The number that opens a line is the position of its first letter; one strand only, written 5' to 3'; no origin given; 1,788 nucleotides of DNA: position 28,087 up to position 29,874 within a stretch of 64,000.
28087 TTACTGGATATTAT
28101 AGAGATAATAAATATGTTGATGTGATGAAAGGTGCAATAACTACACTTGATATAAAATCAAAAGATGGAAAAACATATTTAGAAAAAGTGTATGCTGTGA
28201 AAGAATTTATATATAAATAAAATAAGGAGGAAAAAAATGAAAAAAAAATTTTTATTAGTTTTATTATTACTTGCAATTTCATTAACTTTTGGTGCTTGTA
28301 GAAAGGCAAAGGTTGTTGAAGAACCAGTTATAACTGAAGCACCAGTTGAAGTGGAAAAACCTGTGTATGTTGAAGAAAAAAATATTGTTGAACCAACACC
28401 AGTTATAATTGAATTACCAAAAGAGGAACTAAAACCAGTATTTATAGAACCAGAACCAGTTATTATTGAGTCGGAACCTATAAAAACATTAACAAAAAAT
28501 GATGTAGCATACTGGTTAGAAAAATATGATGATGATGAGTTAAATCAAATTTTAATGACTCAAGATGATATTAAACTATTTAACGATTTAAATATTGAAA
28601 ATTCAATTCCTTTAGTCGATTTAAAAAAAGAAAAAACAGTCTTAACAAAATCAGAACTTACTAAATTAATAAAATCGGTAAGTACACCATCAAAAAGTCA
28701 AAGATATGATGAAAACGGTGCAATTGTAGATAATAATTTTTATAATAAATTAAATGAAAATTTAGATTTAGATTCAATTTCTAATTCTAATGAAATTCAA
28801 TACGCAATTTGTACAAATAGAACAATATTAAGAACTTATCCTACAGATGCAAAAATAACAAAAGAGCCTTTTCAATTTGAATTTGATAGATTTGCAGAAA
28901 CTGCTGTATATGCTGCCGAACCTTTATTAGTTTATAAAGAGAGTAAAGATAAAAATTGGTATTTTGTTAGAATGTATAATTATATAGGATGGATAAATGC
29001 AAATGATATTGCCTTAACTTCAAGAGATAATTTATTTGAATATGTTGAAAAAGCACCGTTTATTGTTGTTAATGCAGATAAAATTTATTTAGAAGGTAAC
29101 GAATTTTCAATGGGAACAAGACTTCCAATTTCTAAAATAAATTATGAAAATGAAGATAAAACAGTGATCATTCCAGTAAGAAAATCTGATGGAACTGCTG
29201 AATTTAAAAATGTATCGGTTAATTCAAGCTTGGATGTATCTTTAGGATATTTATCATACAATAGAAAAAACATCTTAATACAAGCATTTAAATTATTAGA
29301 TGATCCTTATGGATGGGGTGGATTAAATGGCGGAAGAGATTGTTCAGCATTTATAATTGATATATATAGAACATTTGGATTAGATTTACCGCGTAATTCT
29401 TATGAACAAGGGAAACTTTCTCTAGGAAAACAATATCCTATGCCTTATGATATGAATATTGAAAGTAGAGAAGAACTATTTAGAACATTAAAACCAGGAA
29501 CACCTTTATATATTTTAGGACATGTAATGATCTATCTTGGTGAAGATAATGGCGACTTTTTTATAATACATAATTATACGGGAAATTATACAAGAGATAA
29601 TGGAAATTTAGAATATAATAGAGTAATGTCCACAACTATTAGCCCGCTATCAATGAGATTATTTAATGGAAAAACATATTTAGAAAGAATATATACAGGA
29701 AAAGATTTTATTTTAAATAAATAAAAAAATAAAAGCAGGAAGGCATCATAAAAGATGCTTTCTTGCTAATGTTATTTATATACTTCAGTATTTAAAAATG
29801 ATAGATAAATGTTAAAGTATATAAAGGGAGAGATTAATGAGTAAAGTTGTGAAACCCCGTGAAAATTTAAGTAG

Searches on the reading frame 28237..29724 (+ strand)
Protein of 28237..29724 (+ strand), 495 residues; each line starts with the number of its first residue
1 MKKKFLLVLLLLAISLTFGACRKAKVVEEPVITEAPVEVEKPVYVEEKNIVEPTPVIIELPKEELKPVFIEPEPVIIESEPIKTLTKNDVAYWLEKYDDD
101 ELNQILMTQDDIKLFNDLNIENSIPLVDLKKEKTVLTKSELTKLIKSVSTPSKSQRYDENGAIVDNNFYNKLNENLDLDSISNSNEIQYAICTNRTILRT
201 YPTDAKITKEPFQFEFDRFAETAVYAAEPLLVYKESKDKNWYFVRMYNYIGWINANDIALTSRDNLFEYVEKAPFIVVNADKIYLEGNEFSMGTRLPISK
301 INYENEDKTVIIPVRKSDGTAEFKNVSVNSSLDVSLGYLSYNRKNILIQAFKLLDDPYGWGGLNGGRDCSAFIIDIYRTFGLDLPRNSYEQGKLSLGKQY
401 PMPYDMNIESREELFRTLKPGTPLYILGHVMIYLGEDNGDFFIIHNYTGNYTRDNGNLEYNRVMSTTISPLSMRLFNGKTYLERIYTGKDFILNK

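Call 17: find_encoding_contigs(protein=window:28237-29724:+, flank=10000, max_places=10)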
Protein window:28237-29724:+ (495 aa): 16 contigs read that carry it; 10 places shown.
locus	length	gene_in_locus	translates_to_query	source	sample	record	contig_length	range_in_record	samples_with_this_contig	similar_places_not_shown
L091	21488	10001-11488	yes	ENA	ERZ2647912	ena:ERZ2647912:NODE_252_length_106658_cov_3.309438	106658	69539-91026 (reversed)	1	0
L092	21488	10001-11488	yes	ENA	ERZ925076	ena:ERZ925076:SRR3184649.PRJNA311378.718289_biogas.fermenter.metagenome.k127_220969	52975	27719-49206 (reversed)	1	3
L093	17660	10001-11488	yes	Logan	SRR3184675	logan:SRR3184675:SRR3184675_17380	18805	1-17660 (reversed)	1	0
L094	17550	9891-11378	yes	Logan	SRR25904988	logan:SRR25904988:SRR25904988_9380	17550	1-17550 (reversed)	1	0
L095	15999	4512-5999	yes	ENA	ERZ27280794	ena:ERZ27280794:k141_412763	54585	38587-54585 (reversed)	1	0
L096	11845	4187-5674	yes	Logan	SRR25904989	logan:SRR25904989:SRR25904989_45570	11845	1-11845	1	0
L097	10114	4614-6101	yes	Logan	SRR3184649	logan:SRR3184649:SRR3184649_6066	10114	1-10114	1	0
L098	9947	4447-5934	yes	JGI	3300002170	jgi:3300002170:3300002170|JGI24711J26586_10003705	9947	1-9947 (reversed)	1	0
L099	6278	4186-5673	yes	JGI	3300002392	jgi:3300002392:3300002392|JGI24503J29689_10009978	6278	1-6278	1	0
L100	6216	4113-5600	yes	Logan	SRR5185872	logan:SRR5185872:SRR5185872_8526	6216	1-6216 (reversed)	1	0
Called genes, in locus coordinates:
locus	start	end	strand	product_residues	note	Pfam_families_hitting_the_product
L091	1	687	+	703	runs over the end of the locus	PF01138:RNase_PH, PF03725:RNase_PH_C, PF03726:PNPase, PF01138:RNase_PH, PF00013:KH_1, PF22675:KH-I_KHDC4-BBP (faint), PF00575:S1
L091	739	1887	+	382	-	PF00919:UPF0004, PF04055:Radical_SAM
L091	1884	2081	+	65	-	PF18693:TRAM_2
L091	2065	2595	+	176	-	PF01066:CDP-OH_P_transf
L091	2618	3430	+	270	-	PF03807:F420_oxidored, PF14748:P5CR_dimer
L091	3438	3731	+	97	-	PF02325:CCB3_YggT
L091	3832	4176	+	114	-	PF07085:DRTGG (weak)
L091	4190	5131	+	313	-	PF00571:CBS, PF13581:HATPase_c_2, PF02518:HATPase_c (weak)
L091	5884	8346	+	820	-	PF04002:RadC (weak), PF00270:DEAD, PF06733:DEAD_2, PF13307:Helicase_C_2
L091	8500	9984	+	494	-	PF12913:SH3_6, PF00877:NLPC_P60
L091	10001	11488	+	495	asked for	PF12913:SH3_6, PF00877:NLPC_P60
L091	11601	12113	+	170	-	-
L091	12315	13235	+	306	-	PF00512:HisKA (weak), PF02518:HATPase_c, PF13589:HATPase_c_3 (weak)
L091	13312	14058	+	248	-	-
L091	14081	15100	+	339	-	PF00532:Peripla_BP_1 (weak), PF13407:Peripla_BP_4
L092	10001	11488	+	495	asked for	PF12913:SH3_6, PF00877:NLPC_P60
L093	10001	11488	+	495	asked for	PF12913:SH3_6, PF00877:NLPC_P60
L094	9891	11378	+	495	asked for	PF12913:SH3_6, PF00877:NLPC_P60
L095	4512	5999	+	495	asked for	PF12913:SH3_6, PF00877:NLPC_P60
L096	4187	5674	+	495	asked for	PF12913:SH3_6, PF00877:NLPC_P60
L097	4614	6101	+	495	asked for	PF12913:SH3_6, PF00877:NLPC_P60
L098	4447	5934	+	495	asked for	PF12913:SH3_6, PF00877:NLPC_P60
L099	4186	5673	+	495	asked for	PF12913:SH3_6, PF00877:NLPC_P60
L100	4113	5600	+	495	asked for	PF12913:SH3_6, PF00877:NLPC_P60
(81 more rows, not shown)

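Call 44: search_protein_families(library=ncbifam, proteins=[window:28237-29724:+], max_evalue=0.001)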
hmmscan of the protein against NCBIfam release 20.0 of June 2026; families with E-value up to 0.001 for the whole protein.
window:28237-29724:+ (495 aa): 1 family
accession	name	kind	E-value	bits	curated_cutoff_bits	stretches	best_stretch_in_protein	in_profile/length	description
NF008096.1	PRK10838.1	equivalog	0.00053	19.8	186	0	364-394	90-121/189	bifunctional murein DD-endopeptidase/murein LD-carboxypeptidase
